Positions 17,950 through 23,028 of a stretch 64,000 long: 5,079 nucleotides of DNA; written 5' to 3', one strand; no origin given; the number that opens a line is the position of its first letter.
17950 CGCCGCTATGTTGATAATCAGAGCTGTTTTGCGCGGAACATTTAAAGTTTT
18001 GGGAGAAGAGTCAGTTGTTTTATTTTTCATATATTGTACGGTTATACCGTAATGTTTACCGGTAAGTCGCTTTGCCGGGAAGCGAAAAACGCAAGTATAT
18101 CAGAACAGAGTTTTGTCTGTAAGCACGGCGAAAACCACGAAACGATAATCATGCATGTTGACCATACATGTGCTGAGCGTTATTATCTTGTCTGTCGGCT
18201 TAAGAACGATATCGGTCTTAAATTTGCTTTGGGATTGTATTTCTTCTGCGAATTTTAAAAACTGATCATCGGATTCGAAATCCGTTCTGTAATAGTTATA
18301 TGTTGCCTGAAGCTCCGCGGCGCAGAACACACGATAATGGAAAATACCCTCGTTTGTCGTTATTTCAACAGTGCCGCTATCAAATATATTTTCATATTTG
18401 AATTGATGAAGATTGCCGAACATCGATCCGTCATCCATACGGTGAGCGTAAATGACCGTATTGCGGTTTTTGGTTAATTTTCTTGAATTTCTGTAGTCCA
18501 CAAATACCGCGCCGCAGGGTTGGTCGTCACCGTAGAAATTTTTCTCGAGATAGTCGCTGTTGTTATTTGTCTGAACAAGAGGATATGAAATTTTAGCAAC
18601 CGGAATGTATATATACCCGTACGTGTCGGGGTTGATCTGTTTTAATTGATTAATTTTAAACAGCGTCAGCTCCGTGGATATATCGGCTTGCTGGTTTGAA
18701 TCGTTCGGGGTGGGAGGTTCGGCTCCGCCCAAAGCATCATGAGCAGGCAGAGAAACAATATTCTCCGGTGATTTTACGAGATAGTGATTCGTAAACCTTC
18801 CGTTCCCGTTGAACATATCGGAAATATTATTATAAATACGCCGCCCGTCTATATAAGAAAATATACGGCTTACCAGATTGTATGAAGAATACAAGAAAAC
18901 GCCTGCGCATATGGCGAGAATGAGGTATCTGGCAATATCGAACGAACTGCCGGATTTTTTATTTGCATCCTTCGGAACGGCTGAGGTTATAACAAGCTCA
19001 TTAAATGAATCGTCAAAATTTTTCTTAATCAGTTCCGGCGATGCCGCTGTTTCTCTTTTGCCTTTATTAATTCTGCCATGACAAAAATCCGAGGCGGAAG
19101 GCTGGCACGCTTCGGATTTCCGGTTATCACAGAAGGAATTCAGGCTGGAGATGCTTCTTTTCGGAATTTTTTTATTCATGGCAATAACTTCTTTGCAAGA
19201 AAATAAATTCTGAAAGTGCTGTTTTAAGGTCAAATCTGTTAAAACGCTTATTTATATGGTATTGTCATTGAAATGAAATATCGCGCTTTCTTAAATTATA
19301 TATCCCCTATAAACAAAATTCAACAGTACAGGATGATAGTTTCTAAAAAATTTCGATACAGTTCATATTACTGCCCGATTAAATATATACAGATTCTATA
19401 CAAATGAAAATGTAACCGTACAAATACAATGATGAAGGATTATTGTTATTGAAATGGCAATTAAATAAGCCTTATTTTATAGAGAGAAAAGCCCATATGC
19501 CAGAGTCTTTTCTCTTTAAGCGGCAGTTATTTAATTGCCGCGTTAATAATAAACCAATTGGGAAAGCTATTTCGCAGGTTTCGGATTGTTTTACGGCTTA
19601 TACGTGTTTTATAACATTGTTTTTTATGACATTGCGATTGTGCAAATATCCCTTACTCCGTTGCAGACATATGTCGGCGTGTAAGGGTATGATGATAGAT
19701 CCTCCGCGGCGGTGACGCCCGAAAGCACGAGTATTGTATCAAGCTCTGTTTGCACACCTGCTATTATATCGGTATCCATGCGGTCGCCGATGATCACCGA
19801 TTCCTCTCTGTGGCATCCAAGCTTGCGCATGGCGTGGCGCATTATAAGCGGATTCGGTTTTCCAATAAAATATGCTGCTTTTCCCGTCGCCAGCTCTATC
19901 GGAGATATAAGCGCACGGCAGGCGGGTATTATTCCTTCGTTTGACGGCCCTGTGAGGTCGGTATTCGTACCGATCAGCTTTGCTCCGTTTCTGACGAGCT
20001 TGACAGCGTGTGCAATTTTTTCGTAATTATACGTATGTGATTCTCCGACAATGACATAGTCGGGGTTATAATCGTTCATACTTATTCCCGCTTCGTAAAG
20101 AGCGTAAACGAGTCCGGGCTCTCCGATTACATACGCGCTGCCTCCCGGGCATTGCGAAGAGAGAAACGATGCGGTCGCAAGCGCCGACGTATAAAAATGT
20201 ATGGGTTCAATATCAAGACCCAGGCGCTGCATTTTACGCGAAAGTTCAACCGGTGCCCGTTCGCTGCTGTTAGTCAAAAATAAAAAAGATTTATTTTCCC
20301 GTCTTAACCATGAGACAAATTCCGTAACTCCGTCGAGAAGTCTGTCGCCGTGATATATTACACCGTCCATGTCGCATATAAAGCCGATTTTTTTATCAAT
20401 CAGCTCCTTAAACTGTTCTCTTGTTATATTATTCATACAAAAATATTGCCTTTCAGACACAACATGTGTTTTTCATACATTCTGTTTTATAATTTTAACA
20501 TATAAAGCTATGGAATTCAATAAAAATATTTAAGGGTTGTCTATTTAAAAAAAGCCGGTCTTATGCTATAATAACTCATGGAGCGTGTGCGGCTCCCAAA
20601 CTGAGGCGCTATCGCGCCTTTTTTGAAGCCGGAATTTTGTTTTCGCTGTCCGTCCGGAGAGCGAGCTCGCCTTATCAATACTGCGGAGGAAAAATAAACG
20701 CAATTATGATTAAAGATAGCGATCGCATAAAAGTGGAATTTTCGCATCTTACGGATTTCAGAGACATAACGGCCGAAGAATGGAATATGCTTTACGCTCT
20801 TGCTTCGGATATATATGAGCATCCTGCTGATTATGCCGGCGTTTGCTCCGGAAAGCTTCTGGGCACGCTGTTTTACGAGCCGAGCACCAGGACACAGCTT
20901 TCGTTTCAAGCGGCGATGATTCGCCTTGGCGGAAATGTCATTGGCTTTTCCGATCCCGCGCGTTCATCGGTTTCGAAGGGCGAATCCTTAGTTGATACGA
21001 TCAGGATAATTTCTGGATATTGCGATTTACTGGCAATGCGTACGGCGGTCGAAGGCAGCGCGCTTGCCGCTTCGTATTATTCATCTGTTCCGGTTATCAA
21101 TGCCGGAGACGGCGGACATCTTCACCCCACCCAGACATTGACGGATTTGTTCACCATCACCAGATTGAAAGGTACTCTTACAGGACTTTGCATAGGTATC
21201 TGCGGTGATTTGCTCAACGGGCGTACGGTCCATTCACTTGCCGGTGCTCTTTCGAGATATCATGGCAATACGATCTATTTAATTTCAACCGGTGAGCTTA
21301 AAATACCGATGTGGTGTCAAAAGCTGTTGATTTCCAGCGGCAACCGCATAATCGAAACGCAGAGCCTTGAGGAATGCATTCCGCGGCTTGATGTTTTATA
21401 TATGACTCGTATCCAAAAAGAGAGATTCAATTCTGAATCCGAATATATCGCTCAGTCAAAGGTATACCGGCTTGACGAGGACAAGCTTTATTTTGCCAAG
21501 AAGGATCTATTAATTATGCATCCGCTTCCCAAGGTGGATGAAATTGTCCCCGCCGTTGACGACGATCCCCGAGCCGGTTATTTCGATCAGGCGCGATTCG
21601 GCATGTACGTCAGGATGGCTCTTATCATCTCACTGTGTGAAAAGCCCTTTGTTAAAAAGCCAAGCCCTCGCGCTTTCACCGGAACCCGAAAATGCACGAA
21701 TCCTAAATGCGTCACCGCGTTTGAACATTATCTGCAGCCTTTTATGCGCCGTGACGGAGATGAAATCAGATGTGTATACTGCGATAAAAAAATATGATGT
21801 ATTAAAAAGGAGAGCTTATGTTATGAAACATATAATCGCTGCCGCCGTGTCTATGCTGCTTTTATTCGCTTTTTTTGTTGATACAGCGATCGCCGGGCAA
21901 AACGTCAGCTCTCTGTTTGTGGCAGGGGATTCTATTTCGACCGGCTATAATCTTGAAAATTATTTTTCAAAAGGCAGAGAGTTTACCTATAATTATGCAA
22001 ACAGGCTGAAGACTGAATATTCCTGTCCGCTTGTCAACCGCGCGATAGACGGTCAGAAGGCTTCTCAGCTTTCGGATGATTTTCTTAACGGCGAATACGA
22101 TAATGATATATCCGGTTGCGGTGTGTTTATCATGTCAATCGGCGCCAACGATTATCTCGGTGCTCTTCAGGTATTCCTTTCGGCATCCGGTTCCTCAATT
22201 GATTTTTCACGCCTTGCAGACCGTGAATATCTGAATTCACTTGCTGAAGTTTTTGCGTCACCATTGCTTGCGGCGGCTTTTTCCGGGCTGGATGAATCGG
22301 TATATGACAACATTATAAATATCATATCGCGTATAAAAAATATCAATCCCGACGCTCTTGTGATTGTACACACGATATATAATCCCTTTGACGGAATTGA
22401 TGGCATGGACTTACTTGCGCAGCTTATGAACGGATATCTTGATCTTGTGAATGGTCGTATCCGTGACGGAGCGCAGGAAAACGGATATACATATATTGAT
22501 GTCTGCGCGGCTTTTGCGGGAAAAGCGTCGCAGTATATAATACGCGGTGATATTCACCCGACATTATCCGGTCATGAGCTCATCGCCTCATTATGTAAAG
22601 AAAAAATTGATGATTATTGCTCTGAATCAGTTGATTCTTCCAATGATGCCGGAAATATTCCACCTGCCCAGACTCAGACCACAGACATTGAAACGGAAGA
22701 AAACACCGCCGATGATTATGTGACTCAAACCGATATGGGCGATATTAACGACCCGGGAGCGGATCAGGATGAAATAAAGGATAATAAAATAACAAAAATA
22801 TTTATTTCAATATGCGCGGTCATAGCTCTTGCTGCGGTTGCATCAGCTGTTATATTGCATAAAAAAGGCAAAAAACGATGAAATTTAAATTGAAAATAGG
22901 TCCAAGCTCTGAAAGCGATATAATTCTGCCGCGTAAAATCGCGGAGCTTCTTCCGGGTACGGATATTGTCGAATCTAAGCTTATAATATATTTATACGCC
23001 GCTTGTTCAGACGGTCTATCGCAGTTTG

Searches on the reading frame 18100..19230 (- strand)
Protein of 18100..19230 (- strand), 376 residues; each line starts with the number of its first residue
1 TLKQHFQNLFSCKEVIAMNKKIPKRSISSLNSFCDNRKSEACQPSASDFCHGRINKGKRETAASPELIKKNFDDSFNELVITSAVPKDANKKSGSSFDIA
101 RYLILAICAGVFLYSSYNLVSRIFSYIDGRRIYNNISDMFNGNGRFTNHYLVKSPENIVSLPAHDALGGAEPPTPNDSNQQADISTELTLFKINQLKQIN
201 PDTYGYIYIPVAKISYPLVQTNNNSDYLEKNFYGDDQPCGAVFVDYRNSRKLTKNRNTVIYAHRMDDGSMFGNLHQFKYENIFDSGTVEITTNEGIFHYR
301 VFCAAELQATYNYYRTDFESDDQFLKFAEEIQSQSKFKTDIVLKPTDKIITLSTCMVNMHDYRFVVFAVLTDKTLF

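Call 17: search_protein_families(library=pfam, proteins=[window:18100-19230:-], max_evalue=0.001)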
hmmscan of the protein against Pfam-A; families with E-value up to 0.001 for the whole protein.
window:18100-19230:- (376 aa): 1 family
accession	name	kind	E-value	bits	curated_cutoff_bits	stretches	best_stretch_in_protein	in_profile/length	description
PF04203.18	Sortase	-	1.5e-13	51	26.6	1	207-370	1-124/125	Sortase domain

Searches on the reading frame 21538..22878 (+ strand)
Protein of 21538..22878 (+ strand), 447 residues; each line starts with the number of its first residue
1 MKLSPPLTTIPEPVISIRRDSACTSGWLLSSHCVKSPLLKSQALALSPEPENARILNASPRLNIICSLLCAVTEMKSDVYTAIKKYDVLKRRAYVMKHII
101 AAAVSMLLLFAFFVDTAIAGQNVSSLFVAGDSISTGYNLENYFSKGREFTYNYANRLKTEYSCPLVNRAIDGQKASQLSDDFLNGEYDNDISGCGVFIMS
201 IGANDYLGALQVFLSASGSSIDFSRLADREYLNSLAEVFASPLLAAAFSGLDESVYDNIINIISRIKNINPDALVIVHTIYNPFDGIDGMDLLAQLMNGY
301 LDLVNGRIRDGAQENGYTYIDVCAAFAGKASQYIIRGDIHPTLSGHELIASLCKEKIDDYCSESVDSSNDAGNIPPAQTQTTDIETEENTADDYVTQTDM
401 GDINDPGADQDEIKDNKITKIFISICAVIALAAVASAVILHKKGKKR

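Call 76: search_protein_families(library=pfam, proteins=[window:21538-22878:+], max_evalue=0.00001)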
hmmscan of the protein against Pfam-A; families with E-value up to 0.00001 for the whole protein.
window:21538-22878:+ (447 aa): 2 families
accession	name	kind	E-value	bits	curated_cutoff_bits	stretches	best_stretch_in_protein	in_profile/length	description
PF13472.12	Lipase_GDSL_2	-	5.7e-17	63.2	32.9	1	129-348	2-178/178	GDSL-like Lipase/Acylhydrolase family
PF00657.28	Lipase_GDSL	-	1.6e-07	32.2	23.6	1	126-351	1-206/208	GDSL-like Lipase/Acylhydrolase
